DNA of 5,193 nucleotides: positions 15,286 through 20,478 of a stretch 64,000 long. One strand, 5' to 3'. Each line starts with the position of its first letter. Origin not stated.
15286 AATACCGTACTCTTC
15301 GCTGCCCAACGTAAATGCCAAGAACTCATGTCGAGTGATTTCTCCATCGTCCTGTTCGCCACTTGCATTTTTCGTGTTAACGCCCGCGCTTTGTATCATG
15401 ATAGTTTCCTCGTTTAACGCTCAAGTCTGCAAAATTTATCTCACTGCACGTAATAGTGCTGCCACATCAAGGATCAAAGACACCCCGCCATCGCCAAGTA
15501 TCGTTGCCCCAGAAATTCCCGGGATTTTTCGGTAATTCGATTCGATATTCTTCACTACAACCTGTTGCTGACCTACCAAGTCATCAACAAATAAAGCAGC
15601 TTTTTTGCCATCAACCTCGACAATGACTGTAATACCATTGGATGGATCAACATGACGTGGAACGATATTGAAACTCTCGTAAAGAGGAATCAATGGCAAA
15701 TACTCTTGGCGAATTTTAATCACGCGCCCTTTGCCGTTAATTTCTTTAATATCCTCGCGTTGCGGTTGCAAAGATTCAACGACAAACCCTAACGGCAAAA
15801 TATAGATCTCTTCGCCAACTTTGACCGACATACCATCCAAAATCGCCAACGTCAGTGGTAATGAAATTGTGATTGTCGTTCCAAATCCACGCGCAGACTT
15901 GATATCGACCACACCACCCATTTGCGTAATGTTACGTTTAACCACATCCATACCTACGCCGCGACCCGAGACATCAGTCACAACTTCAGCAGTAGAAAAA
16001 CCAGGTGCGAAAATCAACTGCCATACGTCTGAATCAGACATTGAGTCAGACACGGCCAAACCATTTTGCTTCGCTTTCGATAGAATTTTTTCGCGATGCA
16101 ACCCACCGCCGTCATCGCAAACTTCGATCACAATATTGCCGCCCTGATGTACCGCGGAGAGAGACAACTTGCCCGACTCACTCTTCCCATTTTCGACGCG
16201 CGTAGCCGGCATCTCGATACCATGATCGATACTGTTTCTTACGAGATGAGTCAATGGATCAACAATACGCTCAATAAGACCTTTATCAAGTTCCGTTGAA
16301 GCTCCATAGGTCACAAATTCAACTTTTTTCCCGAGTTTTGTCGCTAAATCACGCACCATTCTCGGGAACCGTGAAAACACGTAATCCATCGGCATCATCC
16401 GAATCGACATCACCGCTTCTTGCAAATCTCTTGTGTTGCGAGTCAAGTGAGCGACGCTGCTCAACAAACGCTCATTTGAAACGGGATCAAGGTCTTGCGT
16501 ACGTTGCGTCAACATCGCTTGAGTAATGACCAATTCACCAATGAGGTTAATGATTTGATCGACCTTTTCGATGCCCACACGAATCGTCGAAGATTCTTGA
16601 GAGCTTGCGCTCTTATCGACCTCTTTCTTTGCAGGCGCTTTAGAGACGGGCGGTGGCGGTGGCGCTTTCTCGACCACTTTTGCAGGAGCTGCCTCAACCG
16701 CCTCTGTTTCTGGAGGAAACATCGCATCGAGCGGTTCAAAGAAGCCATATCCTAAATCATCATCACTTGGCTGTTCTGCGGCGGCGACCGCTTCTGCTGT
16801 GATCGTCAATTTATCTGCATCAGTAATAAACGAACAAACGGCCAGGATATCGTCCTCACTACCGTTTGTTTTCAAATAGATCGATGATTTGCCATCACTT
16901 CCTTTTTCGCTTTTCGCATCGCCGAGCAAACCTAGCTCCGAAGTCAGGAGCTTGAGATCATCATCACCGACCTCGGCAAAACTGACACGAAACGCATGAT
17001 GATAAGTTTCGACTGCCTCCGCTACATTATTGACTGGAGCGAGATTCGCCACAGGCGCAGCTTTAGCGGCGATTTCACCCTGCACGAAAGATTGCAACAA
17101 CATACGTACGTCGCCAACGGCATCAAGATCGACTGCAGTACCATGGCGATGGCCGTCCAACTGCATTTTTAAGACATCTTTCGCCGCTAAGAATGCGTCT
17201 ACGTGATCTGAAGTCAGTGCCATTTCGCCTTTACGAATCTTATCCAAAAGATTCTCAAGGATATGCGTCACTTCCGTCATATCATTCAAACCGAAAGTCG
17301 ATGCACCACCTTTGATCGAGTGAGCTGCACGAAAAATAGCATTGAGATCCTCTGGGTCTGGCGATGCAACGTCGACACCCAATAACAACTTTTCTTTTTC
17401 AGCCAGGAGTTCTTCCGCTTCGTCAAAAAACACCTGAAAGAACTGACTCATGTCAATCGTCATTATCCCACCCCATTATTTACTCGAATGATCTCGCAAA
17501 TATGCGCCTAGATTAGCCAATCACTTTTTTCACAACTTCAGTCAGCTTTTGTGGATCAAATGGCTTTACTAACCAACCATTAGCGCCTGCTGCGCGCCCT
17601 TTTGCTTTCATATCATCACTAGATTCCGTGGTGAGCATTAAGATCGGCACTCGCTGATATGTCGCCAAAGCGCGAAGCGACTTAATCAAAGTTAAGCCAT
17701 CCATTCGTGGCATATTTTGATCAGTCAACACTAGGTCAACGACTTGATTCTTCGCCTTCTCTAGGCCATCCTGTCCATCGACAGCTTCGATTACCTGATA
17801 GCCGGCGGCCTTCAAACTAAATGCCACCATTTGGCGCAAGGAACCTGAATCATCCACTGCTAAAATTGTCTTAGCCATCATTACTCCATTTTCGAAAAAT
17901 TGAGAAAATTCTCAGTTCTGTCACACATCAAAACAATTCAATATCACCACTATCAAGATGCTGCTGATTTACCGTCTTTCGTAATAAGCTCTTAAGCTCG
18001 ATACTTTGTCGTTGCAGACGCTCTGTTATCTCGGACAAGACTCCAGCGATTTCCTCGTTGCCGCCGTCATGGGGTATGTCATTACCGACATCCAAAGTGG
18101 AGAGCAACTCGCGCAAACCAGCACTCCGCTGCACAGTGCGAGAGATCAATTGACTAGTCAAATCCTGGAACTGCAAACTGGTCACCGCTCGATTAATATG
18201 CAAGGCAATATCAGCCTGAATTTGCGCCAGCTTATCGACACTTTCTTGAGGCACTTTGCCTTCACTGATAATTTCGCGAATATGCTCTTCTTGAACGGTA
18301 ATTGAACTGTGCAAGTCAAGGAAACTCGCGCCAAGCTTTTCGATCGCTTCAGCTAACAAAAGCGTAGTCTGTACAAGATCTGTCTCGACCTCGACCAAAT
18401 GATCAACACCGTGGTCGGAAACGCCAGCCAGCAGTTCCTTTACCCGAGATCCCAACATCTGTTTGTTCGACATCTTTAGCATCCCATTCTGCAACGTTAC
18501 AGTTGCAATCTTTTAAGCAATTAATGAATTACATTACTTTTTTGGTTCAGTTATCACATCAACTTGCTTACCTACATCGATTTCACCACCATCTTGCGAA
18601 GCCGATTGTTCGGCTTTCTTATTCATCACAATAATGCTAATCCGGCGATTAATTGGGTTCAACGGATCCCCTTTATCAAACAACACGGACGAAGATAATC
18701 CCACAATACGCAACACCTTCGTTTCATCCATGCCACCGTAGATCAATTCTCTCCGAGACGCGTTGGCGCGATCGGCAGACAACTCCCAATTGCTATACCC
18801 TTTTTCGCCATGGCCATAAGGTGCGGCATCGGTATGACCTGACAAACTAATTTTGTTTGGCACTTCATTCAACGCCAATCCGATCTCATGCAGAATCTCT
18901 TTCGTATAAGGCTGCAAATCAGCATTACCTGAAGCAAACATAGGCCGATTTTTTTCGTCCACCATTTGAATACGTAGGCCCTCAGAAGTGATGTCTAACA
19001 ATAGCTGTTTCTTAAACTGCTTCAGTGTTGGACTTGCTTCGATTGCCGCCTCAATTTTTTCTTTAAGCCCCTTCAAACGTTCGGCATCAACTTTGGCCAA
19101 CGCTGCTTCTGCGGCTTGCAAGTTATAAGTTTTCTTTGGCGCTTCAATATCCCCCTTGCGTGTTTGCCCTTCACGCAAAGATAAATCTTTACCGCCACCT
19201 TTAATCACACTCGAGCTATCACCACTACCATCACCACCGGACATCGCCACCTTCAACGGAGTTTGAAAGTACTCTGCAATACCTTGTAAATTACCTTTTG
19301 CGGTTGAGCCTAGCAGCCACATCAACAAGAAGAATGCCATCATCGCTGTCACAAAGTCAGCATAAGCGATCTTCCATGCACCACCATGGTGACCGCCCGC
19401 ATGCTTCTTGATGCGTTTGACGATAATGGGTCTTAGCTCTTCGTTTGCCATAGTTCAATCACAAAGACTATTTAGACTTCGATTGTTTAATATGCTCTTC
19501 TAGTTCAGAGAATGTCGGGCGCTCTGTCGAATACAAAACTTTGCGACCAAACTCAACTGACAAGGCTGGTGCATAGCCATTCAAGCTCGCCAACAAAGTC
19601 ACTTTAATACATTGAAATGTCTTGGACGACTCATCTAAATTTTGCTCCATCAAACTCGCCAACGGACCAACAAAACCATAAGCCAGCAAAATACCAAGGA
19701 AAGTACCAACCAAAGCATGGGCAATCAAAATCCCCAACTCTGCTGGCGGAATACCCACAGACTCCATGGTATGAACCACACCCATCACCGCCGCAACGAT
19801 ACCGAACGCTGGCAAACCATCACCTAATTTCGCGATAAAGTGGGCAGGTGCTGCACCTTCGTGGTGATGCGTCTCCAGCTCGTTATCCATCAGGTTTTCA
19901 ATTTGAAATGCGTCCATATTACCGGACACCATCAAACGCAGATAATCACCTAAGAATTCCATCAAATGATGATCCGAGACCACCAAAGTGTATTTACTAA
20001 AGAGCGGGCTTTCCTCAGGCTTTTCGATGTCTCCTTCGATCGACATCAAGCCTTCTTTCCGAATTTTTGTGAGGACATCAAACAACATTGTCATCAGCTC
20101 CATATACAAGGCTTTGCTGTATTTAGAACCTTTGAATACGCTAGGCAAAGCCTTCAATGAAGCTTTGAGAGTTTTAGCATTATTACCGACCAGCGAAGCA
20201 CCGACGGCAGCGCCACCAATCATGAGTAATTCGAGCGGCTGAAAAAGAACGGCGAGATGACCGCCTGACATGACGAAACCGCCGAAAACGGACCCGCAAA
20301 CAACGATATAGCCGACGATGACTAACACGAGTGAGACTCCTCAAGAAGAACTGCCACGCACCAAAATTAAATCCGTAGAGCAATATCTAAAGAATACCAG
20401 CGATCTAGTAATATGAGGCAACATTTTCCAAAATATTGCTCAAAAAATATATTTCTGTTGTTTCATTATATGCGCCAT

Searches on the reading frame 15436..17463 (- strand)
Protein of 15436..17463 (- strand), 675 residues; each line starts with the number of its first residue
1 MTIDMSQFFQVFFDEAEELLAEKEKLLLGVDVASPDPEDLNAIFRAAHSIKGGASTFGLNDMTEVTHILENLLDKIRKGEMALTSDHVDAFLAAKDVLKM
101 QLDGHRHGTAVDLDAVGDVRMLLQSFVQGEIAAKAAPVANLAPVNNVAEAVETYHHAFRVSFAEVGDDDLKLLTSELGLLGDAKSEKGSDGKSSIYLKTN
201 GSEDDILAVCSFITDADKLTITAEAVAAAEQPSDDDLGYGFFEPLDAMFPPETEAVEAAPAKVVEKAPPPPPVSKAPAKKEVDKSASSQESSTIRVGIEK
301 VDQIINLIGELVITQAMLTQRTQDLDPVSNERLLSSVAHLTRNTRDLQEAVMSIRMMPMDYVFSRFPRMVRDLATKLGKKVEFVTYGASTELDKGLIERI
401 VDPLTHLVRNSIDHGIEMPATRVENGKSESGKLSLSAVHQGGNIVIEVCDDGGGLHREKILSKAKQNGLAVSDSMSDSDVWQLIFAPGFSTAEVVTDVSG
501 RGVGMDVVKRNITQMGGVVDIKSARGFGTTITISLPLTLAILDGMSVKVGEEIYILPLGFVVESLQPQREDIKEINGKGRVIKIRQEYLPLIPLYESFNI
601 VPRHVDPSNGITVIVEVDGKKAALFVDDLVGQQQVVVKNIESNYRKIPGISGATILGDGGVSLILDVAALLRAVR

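Call 7: search_protein_families(library=ncbifam, proteins=[window:15436-17463:-], max_evalue=0.00001)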
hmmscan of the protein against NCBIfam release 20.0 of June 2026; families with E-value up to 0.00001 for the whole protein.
window:15436-17463:- (675 aa): 8 families
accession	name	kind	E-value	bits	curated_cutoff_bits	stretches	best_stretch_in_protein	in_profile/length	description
NF007835.0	PRK10547.1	equivalog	1.4e-254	846.8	793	1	3-671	1-657/670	chemotaxis protein CheA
NF041336.1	CheA_Halo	equivalog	2e-119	400.1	950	1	6-670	2-666/666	chemotaxis protein CheA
NF053867.1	SprKinKinDBac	equivalog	6.6e-07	28.1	775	1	432-537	407-497/500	sporulation kinase KinD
NF008298.1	PRK11086.1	subfamily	6.8e-07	28.1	520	0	479-537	472-525/529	DcuS/MalK family sensor histidine kinase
NF010411.0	PRK13837.1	equivalog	1e-06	27.1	647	1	477-538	620-676/828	two-component system VirA-like sensor kinase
NF007688.0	PRK10364.1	equivalog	2.6e-06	26.5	479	0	469-538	386-452/460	two-component system sensor histidine kinase ZraS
NF046020.1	HisKinCckABruc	equivalog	2.8e-06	25.5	1000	0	477-539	650-709/868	cell cycle histidine kinase CckA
TIGR02956.1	TMAO_torS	equivalog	7.6e-06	24.3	676.5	0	481-539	627-684/967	TMAO reductase system sensor histidine kinase/response regulator TorS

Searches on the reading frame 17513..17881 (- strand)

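Call 7: search_protein_families(library=ncbifam, proteins=[window:17513-17881:-], max_evalue=0.00001)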
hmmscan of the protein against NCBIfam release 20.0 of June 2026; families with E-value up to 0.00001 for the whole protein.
window:17513-17881:- (122 aa): 91 families (the best 25 are shown)
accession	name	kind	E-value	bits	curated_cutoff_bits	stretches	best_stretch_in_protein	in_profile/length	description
TIGR02154.1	PhoB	equivalog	1.3e-25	90.1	296.2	1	2-120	1-119/226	phosphate regulon transcriptional regulator PhoB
NF007901.0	PRK10610.1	equivalog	4.3e-23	81.8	189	1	6-120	8-123/129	chemotaxis response regulator CheY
NF045944.1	ResRegRpaBCyano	equivalog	1.6e-22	80.1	330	1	7-121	1-112/229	response regulator transcription factor RpaB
NF033120.0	vanR_FM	exception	3.3e-21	76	460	1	3-117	3-114/231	vancomycin resistance response regulator transcription factor, VanR-F/VanR-M family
NF007135.0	PRK09581.1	equivalog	1.8e-20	73.2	474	1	2-118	1-117/457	PleD family two-component system response regulator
NF007546.0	PRK10161.1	equivalog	3.2e-20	72.7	471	1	2-121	1-120/229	phosphate response regulator transcription factor PhoB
NF041733.1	resp_reg_CseB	equivalog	1.5e-19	70.3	350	1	5-119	2-113/228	two-component system response regulator CseB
NF040534.1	resp_reg_YycF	equivalog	1.9e-19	69.9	340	1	4-118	1-112/231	response regulator YycF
NF040689.1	MtrAB_MtrA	equivalog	1.9e-19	69.9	300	1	6-118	1-110/219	MtrAB system response regulator MtrA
TIGR01387.1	cztR_silR_copR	subfamily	6.4e-19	68.5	279.2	1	6-118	1-111/218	heavy metal response regulator transcription factor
NF047465.1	hybrid_HK_LvrA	exception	7.6e-19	67.2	1200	1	5-118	469-581/819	hybrid histidine kinase/response regulator LvrA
NF033117.2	vanR_ACDEGLN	exception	1.1e-18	67.6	350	1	6-118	1-110/226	VanR-ABDEGLN family response regulator transcription factor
NF008099.0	PRK10841.1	equivalog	1.6e-18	65.9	920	1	5-117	826-936/949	two-component system sensor histidine kinase RcsC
NF007005.1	PRK09468.1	equivalog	4.8e-18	65.5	331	1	4-121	4-119/237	osmolarity response regulator transcription factor OmpR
NF007689.0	PRK10365.1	equivalog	8.1e-18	64.4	760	1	5-120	7-120/441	sigma-54-dependent response regulator transcription factor ZraR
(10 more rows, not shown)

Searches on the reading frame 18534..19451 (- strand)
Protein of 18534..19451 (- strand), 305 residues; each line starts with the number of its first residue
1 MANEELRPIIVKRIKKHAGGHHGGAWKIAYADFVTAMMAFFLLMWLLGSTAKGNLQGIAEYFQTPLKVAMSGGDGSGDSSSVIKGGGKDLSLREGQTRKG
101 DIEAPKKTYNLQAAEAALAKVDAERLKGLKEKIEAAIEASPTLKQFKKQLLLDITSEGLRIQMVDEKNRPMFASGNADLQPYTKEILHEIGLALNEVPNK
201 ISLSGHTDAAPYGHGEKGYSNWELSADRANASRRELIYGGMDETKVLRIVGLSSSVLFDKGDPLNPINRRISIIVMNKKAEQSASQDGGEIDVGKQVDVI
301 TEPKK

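Call 8: search_protein_families(library=ncbifam, proteins=[window:18534-19451:-], max_evalue=0.00001)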
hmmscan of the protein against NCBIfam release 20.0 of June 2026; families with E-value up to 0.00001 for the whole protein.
window:18534-19451:- (305 aa): 17 families
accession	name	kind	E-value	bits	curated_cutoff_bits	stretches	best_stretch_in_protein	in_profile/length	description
NF006548.1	PRK09041.1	equivalog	4.1e-135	449.5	277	1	1-287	1-285/287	flagellar motor protein MotB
NF004651.0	PRK05996.1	equivalog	1.1e-50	173.4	342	2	102-279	250-423/424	MotB family protein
NF005273.1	PRK06778.1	equivalog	2.2e-49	168.5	383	1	9-285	6-277/297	putative lateral flagellar export/assembly protein LafU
NF006541.1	PRK09038.1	equivalog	1.5e-24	87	283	1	15-277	5-250/253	flagellar motor protein MotD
NF005831.1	PRK07734.1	equivalog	6.1e-23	81.9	301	1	12-230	4-201/250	flagellar motor protein MotB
NF006508.0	PRK08944.1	subfamily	1.8e-22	80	259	1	139-286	151-298/304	MotB family protein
NF005382.1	PRK06925.1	equivalog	2.3e-14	54.2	264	1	28-253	2-199/225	flagellar motor protein MotS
TIGR03350.1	type_VI_ompA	equivalog_domain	5.3e-14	52.3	139.8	1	142-251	5-111/137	type VI secretion system protein TssL, long form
NF005195.1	PRK06667.1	equivalog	5.8e-13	49.2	300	1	171-279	125-239/241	flagellar motor protein MotB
NF006285.1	PRK08457.1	equivalog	1.1e-11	45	250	1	125-285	81-240/253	flagellar motor protein MotB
NF005236.0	PRK06742.1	equivalog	2e-11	43.8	312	1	157-255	107-201/225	flagellar motor protein MotS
NF005444.0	PRK07033.1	equivalog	3.9e-11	42.6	520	1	167-285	313-431/438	DotU family type VI secretion system protein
NF053585.1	OMP_LP_YfiB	equivalog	9.7e-10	38.5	128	1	168-277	56-162/163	outer membrane lipoprotein YfiB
NF006543.0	PRK09039.1-2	equivalog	1.9e-08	34.5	305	1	171-246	235-317/350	peptidoglycan -binding protein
NF006547.1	PRK09040.1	equivalog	3.2e-08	33.2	194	1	171-285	90-210/213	hypothetical protein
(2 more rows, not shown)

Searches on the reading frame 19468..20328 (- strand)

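Call 8: search_protein_families(library=ncbifam, proteins=[window:19468-20328:-], max_evalue=0.00001)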
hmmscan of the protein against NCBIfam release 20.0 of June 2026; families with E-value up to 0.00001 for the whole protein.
window:19468-20328:- (286 aa): 7 families
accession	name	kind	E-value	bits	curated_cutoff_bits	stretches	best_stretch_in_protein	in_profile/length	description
TIGR03818.1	MotA1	equivalog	7.9e-119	396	303.8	1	1-282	1-282/282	flagellar motor stator protein MotA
NF006583.0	PRK09109.1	equivalog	1.8e-24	86.2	237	1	2-254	4-234/246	flagellar motor protein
NF005997.1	PRK08124.1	equivalog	7e-22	77.6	340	1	3-255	5-236/259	flagellar motor stator protein MotA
NF006284.1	PRK08456.1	equivalog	5.2e-20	71.7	380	1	3-242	5-222/252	flagellar motor stator protein MotA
NF005383.1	PRK06926.1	equivalog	3.7e-12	45.8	394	1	3-233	12-218/271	flagellar motor protein MotP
NF005237.0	PRK06743.1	equivalog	1.5e-09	37.6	373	1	3-225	26-225/277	flagellar motor protein MotP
NF006527.0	PRK08990.1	equivalog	3.7e-08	33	341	1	4-268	6-245/254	flagellar motor protein PomA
